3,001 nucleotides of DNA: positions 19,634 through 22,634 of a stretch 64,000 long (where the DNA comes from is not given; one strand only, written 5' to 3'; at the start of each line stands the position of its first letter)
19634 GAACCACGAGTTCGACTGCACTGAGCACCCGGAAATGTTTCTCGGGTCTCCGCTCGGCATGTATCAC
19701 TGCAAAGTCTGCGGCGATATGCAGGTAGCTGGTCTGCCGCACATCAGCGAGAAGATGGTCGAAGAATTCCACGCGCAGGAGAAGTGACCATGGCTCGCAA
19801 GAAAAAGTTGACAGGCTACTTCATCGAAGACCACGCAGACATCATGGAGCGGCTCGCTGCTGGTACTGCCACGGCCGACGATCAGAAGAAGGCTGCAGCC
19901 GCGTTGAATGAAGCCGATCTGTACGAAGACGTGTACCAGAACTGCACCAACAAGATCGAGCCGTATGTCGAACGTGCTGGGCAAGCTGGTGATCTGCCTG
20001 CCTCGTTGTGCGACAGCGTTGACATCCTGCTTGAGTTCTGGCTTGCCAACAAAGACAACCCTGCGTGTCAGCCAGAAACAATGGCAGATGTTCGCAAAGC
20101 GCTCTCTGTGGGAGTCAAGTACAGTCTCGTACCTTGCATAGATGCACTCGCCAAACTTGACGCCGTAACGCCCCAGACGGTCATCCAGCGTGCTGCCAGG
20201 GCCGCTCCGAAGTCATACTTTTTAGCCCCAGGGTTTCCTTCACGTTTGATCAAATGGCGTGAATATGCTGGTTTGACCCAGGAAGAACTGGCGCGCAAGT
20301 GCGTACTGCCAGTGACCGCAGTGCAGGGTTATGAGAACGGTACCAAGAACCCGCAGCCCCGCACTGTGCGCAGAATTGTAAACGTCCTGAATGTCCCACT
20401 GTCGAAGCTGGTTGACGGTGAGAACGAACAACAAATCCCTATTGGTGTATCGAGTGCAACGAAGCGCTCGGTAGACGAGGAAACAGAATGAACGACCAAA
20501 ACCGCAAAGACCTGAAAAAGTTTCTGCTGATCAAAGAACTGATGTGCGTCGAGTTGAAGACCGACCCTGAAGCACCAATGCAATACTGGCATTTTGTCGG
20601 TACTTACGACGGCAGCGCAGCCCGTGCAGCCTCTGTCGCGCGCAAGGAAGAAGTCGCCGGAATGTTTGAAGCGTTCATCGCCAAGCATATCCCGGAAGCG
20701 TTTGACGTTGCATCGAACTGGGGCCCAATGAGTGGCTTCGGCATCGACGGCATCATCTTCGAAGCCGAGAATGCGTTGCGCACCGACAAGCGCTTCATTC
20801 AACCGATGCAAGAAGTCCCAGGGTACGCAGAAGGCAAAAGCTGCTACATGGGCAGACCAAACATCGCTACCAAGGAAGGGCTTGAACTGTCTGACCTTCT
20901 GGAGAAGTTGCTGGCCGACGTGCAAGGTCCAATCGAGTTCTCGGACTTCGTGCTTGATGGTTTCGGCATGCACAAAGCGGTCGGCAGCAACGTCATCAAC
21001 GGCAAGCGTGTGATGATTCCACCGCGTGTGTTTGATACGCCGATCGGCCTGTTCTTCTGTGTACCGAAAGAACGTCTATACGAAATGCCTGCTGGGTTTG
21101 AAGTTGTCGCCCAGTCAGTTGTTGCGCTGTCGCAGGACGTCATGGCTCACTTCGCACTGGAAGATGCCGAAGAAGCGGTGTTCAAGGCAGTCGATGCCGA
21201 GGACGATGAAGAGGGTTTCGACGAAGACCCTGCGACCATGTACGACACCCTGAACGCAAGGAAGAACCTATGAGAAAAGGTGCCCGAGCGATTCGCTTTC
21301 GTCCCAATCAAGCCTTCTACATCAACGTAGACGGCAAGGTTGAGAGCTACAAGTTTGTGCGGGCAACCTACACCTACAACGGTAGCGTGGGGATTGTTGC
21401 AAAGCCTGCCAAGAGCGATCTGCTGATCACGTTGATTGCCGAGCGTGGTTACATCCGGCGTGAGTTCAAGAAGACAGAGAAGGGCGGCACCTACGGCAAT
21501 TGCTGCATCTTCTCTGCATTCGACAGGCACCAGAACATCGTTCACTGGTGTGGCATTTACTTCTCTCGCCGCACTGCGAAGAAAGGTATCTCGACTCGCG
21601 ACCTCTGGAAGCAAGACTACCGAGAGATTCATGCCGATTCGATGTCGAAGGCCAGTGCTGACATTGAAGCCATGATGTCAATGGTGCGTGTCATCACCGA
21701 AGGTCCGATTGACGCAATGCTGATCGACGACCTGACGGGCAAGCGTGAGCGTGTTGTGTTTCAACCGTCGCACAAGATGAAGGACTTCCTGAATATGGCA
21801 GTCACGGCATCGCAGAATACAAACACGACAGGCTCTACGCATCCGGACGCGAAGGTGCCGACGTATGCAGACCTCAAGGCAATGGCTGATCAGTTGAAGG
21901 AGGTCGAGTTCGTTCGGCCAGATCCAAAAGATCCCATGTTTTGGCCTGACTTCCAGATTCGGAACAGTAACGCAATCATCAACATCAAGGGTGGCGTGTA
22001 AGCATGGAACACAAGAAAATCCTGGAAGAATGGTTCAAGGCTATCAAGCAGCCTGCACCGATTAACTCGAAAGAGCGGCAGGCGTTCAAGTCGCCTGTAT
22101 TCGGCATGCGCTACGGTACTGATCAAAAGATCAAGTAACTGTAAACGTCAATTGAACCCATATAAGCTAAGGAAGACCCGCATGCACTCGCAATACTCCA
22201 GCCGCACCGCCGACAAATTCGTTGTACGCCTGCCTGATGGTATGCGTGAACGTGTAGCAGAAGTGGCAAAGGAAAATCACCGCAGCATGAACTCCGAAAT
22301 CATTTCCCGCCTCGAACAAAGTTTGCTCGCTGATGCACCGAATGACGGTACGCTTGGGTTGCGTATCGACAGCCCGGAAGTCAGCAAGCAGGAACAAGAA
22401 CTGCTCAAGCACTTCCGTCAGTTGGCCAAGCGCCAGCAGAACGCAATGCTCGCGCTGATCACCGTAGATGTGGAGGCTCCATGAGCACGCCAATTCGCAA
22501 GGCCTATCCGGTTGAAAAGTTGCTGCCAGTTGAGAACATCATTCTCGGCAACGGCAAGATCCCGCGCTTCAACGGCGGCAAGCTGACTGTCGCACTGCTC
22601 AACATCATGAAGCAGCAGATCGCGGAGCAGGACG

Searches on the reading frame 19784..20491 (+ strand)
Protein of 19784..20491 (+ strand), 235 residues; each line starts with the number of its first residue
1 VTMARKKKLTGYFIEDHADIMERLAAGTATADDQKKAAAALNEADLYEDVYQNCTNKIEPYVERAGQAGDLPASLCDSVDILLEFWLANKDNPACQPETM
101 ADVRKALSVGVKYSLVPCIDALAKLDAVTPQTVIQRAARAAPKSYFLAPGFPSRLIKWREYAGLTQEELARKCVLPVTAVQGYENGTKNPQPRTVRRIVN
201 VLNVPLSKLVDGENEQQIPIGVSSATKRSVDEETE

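Call 8: search_protein_families(library=phrogs, proteins=[window:19784-20491:+], max_evalue=0.01)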
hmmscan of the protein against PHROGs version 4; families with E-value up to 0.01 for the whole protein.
window:19784-20491:+ (235 aa): 14 families
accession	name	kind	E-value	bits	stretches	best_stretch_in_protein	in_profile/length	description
phrog_8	-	transcription regulation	2.1e-10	41.6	1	153-218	79-144/346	transcriptional regulator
phrog_3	-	transcription regulation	7.8e-10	40.1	1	151-220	89-156/430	transcriptional repressor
phrog_2328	-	transcription regulation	2.4e-09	38.1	1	151-219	16-85/128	transcriptional repressor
phrog_4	-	transcription regulation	1e-08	35.6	1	151-219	137-201/400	transcriptional repressor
phrog_2439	-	transcription regulation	1.1e-08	35.4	1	152-213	9-70/367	transcriptional regulator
phrog_2967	-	transcription regulation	6.9e-08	33.3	1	153-225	13-78/225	transcriptional regulator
phrog_7241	-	transcription regulation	1.2e-07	32.8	1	155-210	66-121/122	transcriptional regulator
phrog_1373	-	transcription regulation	2.7e-07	31.7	1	155-212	68-125/166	transcriptional regulator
phrog_5823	-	transcription regulation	6.4e-07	29.8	1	154-215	10-72/404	transcriptional regulator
phrog_2104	-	unknown function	5.7e-05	24.3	1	152-205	41-94/103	-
phrog_29047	-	unknown function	0.00041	21.3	1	155-207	96-148/159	-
phrog_4836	-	transcription regulation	0.00048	20.7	1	151-217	76-142/194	CII-like regulator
phrog_35542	-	unknown function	0.0043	18.1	1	5-30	10-35/63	-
phrog_955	-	DNA, RNA and nucleotide metabolism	0.0094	16.7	0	131-192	7-66/142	HTH DNA binding protein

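Call 42: search_protein_families(library=pfam, proteins=[window:19784-20491:+], max_evalue=0.1)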
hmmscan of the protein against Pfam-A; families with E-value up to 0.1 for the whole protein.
window:19784-20491:+ (235 aa): 5 families
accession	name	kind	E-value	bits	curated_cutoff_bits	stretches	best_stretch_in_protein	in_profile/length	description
PF01381.28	HTH_3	-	6.7e-13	48.9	23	1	157-209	3-55/55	Helix-turn-helix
PF13560.12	HTH_31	-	1.1e-09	38.8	27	1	157-206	8-58/64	Helix-turn-helix domain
PF12844.13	HTH_19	-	1.6e-05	25.2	30.2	1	154-215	3-64/64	Helix-turn-helix domain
PF24210.1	T4_RIIA1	-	0.015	15.5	27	1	15-40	36-61/67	RIIA.1-like protein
PF06073.17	DUF934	-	0.08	13.2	25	0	10-60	55-105/107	Bacterial protein of unknown function (DUF934)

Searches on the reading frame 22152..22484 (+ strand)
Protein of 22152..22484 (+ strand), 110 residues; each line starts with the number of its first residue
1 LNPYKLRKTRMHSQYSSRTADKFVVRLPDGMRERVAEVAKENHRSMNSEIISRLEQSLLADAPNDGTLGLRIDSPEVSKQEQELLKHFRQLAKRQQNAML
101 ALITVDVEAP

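Call 42: search_protein_families(library=pfam, proteins=[window:22152-22484:+], max_evalue=0.1)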
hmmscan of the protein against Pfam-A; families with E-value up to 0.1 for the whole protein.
window:22152-22484:+ (110 aa): 6 families
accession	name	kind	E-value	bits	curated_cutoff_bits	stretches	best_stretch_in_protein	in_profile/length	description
PF03869.20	Arc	-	8.2e-23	80.4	20.4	1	17-61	1-45/50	Arc-like DNA binding domain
PF22513.2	FitA-like_RHH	-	0.00026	21.3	27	1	27-57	8-38/39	Antitoxin FitA-like, ribbon-helix-helix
PF05534.18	HicB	-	0.004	17.5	21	1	22-48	19-45/51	HicB family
PF07878.17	RHH_5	-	0.011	15.9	26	0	25-46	6-27/43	CopG-like RHH_1 or ribbon-helix-helix domain, RHH_5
PF24610.1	DUF7623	-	0.023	15.3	27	0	17-44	36-62/64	Domain of unknown function (DUF7623)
PF19095.5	DUF5783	-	0.097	13.2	32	0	20-57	58-97/105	Family of unknown function (DUF5783)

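Call 110: search_solved_structures(query=window:22152-22484:+, max_evalue=0.001, show_alignments=1)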
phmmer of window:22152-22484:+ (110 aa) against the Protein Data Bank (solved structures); distinct sequences matched with E-value up to 0.001: 3.
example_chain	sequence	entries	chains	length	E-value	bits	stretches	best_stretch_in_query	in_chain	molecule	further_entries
3qoq_A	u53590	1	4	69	1.1e-20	76.9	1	13-69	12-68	Alginate and motility regulator Z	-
1u9p_A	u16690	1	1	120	1.6e-06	31.5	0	22-67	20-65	pArc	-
1mnt_A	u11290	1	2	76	0.00048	23.6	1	22-87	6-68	MNT REPRESSOR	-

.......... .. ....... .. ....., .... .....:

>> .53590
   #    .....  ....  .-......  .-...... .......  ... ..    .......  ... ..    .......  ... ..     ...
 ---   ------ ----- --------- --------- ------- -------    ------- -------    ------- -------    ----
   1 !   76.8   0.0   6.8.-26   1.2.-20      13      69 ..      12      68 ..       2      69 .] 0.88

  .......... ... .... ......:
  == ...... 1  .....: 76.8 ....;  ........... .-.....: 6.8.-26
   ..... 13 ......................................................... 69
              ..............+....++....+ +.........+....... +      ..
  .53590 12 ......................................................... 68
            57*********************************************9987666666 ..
